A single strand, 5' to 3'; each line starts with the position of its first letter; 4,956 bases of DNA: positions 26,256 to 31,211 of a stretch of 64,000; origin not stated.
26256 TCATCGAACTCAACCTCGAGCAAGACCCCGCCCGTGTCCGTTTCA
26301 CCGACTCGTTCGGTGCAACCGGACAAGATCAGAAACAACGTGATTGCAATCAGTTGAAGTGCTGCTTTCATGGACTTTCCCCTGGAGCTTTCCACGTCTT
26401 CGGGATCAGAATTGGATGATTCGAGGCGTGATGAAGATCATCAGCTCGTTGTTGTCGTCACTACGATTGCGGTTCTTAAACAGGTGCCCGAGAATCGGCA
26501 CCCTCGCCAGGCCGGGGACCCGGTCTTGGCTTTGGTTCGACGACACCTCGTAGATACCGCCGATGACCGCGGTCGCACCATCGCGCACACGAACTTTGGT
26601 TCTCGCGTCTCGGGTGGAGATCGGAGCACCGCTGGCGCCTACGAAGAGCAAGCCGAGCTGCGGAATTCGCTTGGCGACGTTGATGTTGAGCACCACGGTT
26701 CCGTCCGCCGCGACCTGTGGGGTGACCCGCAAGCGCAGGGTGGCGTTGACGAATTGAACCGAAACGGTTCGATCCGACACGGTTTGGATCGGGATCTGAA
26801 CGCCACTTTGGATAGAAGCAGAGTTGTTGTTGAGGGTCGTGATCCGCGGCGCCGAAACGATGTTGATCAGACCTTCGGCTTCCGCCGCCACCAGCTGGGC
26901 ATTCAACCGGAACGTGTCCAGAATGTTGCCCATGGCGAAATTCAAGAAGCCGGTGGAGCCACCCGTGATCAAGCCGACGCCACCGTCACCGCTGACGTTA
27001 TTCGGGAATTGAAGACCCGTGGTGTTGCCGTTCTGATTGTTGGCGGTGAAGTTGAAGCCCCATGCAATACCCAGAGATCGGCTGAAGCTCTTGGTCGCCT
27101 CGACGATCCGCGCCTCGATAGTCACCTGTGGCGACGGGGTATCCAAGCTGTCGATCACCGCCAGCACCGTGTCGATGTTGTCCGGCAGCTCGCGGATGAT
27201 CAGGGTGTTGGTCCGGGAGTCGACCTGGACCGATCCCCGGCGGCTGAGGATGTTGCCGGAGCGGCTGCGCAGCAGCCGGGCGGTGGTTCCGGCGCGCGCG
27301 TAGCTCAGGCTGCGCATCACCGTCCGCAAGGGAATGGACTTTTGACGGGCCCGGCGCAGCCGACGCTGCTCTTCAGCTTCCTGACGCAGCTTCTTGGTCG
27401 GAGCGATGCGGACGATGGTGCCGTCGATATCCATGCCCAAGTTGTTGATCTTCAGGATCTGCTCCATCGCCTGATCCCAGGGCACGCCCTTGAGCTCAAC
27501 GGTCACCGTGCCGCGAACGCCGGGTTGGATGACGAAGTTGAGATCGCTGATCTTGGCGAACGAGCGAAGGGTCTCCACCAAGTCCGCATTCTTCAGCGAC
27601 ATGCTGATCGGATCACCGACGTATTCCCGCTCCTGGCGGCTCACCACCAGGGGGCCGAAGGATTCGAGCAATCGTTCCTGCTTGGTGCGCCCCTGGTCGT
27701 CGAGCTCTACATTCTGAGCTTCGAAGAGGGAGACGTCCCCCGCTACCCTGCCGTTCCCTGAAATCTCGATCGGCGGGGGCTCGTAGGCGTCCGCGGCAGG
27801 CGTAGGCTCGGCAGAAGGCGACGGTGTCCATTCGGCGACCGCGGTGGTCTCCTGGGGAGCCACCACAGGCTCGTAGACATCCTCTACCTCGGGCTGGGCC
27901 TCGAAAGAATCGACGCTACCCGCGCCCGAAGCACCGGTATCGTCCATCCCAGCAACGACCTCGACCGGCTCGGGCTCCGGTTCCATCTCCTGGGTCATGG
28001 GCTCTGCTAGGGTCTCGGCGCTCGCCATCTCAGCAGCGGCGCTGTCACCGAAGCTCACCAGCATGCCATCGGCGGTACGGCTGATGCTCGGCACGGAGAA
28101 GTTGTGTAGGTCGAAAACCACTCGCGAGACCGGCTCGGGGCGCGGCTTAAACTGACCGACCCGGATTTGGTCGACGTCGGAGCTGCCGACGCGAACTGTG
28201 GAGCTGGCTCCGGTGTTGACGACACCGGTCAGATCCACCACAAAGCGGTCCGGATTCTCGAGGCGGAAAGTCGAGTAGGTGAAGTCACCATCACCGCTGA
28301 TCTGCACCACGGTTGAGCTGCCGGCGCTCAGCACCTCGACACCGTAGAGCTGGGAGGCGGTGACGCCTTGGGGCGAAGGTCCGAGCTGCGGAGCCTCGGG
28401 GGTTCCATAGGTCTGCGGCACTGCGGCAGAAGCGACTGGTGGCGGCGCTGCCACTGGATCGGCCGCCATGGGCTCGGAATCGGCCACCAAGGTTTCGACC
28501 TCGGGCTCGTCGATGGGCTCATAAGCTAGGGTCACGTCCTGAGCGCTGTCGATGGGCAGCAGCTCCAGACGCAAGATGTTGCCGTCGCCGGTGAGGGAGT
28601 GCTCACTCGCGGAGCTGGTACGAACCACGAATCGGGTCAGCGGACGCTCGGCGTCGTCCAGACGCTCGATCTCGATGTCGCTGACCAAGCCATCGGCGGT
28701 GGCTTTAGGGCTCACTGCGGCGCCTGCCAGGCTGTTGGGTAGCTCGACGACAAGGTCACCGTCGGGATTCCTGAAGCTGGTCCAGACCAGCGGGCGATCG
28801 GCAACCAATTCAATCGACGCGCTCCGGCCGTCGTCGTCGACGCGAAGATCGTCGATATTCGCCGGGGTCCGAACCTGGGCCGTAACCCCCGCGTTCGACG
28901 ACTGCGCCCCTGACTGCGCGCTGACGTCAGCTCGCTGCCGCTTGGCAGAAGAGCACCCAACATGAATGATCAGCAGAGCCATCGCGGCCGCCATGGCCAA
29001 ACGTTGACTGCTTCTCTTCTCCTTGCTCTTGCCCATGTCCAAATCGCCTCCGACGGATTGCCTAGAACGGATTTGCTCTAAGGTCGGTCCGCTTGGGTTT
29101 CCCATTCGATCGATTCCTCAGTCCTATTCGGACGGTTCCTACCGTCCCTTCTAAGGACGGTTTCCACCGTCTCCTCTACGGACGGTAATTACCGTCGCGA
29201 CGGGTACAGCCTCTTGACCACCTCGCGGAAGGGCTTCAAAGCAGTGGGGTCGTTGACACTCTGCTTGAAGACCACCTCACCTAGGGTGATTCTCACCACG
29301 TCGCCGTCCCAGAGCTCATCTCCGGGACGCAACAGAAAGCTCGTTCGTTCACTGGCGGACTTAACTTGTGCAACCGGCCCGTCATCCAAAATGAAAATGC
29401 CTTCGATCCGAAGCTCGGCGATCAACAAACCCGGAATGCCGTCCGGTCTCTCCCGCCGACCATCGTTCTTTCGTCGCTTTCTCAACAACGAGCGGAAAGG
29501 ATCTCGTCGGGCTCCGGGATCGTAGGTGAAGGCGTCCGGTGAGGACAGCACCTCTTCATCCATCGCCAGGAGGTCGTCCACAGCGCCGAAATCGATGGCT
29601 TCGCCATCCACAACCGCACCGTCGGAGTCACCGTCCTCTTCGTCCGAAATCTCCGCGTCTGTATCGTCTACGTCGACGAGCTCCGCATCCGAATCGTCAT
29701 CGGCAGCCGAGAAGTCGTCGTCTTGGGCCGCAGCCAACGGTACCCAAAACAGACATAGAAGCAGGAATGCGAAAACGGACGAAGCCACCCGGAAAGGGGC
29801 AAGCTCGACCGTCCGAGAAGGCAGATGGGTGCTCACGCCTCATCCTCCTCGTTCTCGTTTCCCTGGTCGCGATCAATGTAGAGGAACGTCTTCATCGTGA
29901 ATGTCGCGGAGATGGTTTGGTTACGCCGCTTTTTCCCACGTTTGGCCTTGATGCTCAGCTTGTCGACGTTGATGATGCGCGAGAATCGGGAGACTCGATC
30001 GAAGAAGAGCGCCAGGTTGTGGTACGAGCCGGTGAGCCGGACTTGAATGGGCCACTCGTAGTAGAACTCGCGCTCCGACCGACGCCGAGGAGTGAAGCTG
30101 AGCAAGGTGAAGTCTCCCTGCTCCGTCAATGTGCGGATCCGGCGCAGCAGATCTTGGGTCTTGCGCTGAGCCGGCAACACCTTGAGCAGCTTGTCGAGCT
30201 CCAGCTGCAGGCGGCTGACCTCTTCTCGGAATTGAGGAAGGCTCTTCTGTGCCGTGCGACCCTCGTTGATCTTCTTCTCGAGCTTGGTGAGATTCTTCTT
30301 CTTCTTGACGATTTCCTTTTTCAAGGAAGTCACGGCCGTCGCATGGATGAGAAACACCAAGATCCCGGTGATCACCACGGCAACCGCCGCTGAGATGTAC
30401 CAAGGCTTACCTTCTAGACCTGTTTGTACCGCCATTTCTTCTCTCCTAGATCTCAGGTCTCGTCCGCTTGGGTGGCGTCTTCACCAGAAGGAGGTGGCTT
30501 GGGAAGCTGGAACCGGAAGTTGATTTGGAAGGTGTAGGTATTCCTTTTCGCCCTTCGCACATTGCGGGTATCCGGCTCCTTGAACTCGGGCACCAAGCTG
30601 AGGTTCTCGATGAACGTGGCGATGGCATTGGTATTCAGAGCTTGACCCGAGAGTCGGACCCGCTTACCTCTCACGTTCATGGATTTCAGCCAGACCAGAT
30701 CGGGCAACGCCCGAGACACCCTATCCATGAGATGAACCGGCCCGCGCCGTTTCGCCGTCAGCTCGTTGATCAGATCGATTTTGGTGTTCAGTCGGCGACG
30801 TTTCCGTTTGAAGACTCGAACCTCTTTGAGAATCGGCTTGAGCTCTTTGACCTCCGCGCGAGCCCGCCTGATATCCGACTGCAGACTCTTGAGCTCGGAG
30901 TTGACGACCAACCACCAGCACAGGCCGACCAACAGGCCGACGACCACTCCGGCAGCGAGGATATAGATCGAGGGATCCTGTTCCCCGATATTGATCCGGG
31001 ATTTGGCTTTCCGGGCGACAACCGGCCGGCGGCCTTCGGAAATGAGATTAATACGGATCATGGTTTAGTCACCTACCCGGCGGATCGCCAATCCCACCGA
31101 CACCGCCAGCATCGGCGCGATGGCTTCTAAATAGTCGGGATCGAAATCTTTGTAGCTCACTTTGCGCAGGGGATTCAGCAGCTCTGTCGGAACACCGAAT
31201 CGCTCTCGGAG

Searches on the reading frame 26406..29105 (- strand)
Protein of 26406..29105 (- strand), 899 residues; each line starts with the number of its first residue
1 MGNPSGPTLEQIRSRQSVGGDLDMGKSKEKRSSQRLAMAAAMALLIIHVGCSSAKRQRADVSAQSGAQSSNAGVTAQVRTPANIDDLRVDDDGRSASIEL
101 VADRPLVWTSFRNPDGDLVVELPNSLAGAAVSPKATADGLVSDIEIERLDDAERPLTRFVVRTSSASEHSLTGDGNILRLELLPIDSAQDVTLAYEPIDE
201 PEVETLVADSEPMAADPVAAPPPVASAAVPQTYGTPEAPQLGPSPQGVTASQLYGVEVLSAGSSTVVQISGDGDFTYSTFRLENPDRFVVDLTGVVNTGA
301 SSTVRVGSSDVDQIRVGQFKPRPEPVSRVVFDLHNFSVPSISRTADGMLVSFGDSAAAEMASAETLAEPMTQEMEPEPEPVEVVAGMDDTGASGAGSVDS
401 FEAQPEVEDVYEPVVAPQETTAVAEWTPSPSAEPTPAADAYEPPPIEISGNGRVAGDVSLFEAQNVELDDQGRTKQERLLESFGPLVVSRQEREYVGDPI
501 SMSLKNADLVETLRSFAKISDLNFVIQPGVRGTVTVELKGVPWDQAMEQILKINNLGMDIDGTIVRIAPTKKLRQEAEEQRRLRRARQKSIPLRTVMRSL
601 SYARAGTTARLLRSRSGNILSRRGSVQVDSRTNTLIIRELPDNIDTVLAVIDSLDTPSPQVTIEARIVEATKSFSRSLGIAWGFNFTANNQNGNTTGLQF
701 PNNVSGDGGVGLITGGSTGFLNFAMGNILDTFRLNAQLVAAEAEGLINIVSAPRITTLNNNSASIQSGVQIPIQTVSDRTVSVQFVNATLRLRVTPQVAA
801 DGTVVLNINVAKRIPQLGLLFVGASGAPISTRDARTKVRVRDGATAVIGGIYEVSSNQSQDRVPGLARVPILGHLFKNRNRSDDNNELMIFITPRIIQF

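Call 42: search_protein_families(library=pfam, proteins=[window:26406-29105:-])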
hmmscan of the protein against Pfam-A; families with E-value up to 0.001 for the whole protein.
window:26406-29105:- (899 aa): 5 families
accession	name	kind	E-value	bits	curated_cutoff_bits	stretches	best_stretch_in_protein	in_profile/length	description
PF00263.26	Secretin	-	2.9e-44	151.1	27.5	1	740-898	1-169/169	Bacterial type II and III secretion system protein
PF11741.13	AMIN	-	1.5e-14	54.3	20.5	1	261-336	7-84/101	AMIN domain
PF03958.22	Secretin_N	-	2.4e-11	44.1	28.2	1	599-660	5-69/69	Bacterial type II/III secretion system short domain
PF07660.19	STN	-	4.3e-07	30.1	28.4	1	522-569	1-51/52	Secretin and TonB N terminus short domain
PF21305.2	type_II_gspD_N0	-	9.3e-06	25.9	27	1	503-538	2-37/71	GspD-like, N0 domain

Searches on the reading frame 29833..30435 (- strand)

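Call 42: search_protein_families(library=pfam, proteins=[window:29833-30435:-])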
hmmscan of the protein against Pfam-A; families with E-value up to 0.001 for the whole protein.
window:29833-30435:- (200 aa): 2 families
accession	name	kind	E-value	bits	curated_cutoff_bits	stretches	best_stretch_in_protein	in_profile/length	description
PF04350.18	PilO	-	1.3e-30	106.9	22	1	44-188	3-145/145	Pilus assembly protein, PilO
PF10741.14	T2SSM_b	-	8.2e-07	29.3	21.7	1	84-184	7-110/111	Type II secretion system (T2SS), protein M subtype b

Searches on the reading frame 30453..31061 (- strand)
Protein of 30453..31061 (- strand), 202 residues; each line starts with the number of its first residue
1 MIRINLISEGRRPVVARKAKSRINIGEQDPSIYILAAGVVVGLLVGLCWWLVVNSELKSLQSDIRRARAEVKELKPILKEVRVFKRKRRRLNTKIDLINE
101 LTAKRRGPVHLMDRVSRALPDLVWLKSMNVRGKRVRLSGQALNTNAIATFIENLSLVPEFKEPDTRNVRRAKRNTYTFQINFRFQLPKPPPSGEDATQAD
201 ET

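Call 42: search_protein_families(library=pfam, proteins=[window:30453-31061:-])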
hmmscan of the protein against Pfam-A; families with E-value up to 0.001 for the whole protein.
window:30453-31061:- (202 aa): 1 family
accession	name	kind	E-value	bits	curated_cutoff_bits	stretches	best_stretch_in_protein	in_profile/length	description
PF05137.18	PilN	-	1.6e-15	57.3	22.8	1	110-183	1-77/78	Fimbrial assembly protein (PilN)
